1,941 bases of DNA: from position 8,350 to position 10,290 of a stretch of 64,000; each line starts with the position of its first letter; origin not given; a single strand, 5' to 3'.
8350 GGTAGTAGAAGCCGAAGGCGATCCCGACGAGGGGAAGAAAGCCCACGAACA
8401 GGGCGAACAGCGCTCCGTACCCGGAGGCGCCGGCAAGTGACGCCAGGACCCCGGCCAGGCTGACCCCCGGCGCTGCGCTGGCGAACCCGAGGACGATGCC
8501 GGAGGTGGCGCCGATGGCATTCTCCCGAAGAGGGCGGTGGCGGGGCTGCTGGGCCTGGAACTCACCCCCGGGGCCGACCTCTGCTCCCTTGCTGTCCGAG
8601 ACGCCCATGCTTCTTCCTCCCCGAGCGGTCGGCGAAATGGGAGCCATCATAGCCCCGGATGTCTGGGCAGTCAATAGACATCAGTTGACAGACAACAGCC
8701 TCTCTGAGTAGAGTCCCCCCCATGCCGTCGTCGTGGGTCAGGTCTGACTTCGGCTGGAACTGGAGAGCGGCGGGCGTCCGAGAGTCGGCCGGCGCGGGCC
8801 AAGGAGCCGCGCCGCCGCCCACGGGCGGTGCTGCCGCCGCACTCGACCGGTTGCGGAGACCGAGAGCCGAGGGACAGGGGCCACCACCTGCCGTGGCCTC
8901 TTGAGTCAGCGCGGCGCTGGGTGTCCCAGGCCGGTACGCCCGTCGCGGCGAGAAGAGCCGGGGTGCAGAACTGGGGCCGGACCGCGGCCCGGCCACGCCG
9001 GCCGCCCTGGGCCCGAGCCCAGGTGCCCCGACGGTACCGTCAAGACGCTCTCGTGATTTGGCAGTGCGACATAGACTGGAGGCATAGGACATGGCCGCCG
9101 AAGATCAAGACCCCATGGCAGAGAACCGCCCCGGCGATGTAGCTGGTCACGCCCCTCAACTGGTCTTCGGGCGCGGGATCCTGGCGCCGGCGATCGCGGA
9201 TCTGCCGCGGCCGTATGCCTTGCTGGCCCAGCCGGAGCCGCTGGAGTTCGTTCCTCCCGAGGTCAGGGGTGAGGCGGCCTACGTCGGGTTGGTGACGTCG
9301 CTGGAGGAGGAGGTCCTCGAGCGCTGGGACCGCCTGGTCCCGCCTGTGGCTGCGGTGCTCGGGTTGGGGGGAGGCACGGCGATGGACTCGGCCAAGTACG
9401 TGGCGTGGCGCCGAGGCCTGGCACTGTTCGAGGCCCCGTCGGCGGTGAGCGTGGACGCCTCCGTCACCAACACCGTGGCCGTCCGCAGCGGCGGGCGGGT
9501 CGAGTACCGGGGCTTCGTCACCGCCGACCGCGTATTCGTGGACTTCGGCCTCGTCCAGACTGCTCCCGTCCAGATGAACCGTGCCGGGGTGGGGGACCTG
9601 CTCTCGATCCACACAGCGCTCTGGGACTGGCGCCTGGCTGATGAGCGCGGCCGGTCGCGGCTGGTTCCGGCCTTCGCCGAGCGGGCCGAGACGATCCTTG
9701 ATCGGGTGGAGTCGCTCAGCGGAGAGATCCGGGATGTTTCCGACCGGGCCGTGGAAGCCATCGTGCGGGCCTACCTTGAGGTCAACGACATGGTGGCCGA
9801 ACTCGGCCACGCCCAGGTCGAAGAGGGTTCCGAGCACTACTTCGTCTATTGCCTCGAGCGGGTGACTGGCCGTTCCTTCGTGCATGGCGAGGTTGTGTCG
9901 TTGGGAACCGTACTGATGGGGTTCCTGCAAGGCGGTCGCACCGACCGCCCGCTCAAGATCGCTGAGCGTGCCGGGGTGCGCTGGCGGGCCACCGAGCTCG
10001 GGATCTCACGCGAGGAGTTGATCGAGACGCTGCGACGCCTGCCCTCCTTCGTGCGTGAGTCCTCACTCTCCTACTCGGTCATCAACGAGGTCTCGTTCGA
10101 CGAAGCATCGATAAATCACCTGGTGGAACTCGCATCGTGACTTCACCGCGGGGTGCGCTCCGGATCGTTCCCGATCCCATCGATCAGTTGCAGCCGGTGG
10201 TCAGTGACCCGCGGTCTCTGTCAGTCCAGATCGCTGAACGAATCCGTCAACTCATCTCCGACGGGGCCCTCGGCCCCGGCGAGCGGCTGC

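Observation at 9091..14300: Tightly coupled 5-gene operon combining G1PDH-like dehydrogenase, HutC regulator, DegT aminotransferase, atypical GH4 and ROK kinase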

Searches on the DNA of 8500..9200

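Call 61: search_rna_families(source=window, start=8500, end=9200, threshold=evalue, max_evalue=1)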
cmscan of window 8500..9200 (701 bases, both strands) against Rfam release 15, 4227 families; matches with E-value up to 1: 1.
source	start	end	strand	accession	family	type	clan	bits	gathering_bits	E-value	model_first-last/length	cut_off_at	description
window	8884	8924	+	RF01678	P37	Gene; sRNA;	-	21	50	0.16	1-62/62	no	Pseudomonas sRNA P37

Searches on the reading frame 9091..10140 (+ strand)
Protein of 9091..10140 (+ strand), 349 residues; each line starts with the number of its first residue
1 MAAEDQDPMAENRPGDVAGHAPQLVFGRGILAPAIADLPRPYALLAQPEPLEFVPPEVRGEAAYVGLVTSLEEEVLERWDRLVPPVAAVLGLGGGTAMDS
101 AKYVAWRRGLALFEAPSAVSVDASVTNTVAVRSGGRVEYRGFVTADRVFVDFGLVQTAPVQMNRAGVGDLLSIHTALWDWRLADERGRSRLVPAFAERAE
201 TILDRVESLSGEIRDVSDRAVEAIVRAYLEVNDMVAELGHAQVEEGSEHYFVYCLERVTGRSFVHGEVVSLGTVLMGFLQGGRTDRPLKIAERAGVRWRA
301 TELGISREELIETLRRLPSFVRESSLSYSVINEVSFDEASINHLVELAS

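Call 6: search_protein_families(library=pfam, proteins=[window:9091-10140:+], max_evalue=0.01)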
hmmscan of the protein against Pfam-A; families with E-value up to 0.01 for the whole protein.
window:9091-10140:+ (349 aa): 3 families
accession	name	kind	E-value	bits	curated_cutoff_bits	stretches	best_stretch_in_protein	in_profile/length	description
PF13685.12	Fe-ADH_2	-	7e-07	29.8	28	1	85-159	74-149/149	Iron-containing alcohol dehydrogenase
PF01761.26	DHQ_synthase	-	3.8e-05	23.7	24.2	1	88-161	33-111/115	3-dehydroquinate synthase N-terminal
PF00465.25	Fe-ADH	-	0.00087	19.4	31.3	1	87-109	82-104/168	Iron-containing alcohol dehydrogenase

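Call 7: search_protein_families(library=ncbifam, proteins=[window:9091-10140:+], max_evalue=0.01)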
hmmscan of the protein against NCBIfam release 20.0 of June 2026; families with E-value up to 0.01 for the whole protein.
window:9091-10140:+ (349 aa): 8 families
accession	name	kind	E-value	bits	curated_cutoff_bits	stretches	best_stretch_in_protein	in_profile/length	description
NF002022.0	PRK00843.1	equivalog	4.2e-30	104.9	413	1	86-317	88-319/350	NAD(P)-dependent glycerol-1-phosphate dehydrogenase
NF053832.1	GlycoaldRedHalo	equivalog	1.7e-10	40.6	550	1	87-281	86-287/363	glycolaldehyde reductase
NF006941.0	PRK09423.1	subfamily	9.7e-10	37.8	336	1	87-174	86-176/367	glycerol dehydrogenase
NF047954.1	PrpdilGlycDhGldA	equivalog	4.7e-08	32.6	700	1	87-174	86-176/365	bifunctional L-1,2-propanediol dehydrogenase/glycerol dehydrogenase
TIGR01357.1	aroB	equivalog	3.9e-06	26.3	305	1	86-188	83-189/344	3-dehydroquinate synthase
NF007880.0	PRK10586.1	equivalog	3.6e-05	22.9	429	1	87-172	88-176/362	oxidoreductase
NF004852.0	PRK06203.1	equivalog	0.00032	19.7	333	0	88-169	124-210/407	3-dehydroquinate synthase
NF010627.0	PRK14021.1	equivalog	0.00035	19.1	565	1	87-275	271-456/542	bifunctional shikimate kinase/3-dehydroquinate synthase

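Call 15: search_solved_structures(query=window:9091-10140:+, max_evalue=0.01)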
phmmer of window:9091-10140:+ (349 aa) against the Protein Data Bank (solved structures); distinct sequences matched with E-value up to 0.01: 17.
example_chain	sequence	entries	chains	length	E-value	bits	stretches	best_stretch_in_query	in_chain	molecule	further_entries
3ce9_A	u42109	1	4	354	9e-19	71.2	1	82-295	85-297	Glycerol dehydrogenase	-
5fb3_A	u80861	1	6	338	1.4e-17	67.3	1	84-314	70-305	Glycerol-1-phosphate dehydrogenase [NAD(P)+]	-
4rgq_A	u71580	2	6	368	7.2e-17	64.9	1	88-292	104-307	Glycerol-1-phosphate dehydrogenase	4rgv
4rfl_A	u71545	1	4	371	7.4e-17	64.9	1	88-292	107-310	Glycerol-1-phosphate dehydrogenase [NAD(P)+]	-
9h4x_A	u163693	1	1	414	4e-12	49.4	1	68-276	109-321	Glycerol-1-phosphate dehydrogenase [NAD(P)+]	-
4mca_A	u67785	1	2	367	4.4e-10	42.6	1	87-310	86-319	Glycerol dehydrogenase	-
1kq3_A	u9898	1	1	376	1.2e-09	41.2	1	73-293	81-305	glycerol dehydrogenase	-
1ta9_A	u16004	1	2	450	1.5e-09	40.8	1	86-280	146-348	glycerol dehydrogenase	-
13go_A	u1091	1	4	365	6.3e-09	38.8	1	89-306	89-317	Glycerol dehydrogenase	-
1jpu_A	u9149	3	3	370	3e-08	36.6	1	85-277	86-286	glycerol dehydrogenase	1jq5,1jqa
5xn8_A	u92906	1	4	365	6.4e-08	35.5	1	88-305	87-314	Glycerol Dehydrogenase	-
3uhj_A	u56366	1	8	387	9.2e-08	35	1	89-306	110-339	Probable glycerol dehydrogenase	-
6csj_A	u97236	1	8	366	4.1e-07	32.9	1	87-282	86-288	Glycerol dehydrogenase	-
5zxl_A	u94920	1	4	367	5.7e-07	32.4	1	86-282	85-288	Glycerol dehydrogenase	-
8goa_A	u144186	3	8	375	6.1e-07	32.3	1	86-282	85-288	Glycerol dehydrogenase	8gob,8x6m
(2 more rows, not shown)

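Call 52: search_solved_structures(query=A2, max_evalue=0.001, show_alignments=2)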
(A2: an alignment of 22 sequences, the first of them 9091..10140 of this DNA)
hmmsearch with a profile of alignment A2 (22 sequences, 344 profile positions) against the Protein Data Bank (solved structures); distinct sequences matched with E-value up to 0.001: 29.
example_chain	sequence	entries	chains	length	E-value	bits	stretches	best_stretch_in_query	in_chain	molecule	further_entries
5fb3_A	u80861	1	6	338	2.5e-42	148.2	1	18-310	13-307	Glycerol-1-phosphate dehydrogenase [NAD(P)+]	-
3ce9_A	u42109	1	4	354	1e-38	136.4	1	55-310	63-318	Glycerol dehydrogenase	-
4rgq_A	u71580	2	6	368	2e-33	118.9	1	75-297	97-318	Glycerol-1-phosphate dehydrogenase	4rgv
4rfl_A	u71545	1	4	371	2.1e-33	118.9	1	75-297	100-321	Glycerol-1-phosphate dehydrogenase [NAD(P)+]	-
9h4x_A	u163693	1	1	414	7.9e-33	117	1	71-272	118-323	Glycerol-1-phosphate dehydrogenase [NAD(P)+]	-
4mca_A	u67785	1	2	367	6.4e-27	97.6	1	55-314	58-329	Glycerol dehydrogenase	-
5xn8_A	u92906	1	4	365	2.9e-23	85.5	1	64-301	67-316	Glycerol Dehydrogenase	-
1ta9_A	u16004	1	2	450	6.3e-23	84.4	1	17-304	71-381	glycerol dehydrogenase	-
3uhj_A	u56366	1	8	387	3.8e-22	81.9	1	79-302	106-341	Probable glycerol dehydrogenase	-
1kq3_A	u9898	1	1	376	1.1e-21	80.4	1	50-301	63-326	glycerol dehydrogenase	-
5zxl_A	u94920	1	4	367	6.1e-21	77.9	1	68-303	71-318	Glycerol dehydrogenase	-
8goa_A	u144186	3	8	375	6.5e-21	77.8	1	68-303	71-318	Glycerol dehydrogenase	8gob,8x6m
8k1g_A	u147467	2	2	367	7.2e-21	77.7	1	69-301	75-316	Glycerol dehydrogenase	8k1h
6csj_A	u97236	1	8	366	2.3e-20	76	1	70-302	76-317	Glycerol dehydrogenase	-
13go_A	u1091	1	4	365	3.9e-20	75.3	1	61-309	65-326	Glycerol dehydrogenase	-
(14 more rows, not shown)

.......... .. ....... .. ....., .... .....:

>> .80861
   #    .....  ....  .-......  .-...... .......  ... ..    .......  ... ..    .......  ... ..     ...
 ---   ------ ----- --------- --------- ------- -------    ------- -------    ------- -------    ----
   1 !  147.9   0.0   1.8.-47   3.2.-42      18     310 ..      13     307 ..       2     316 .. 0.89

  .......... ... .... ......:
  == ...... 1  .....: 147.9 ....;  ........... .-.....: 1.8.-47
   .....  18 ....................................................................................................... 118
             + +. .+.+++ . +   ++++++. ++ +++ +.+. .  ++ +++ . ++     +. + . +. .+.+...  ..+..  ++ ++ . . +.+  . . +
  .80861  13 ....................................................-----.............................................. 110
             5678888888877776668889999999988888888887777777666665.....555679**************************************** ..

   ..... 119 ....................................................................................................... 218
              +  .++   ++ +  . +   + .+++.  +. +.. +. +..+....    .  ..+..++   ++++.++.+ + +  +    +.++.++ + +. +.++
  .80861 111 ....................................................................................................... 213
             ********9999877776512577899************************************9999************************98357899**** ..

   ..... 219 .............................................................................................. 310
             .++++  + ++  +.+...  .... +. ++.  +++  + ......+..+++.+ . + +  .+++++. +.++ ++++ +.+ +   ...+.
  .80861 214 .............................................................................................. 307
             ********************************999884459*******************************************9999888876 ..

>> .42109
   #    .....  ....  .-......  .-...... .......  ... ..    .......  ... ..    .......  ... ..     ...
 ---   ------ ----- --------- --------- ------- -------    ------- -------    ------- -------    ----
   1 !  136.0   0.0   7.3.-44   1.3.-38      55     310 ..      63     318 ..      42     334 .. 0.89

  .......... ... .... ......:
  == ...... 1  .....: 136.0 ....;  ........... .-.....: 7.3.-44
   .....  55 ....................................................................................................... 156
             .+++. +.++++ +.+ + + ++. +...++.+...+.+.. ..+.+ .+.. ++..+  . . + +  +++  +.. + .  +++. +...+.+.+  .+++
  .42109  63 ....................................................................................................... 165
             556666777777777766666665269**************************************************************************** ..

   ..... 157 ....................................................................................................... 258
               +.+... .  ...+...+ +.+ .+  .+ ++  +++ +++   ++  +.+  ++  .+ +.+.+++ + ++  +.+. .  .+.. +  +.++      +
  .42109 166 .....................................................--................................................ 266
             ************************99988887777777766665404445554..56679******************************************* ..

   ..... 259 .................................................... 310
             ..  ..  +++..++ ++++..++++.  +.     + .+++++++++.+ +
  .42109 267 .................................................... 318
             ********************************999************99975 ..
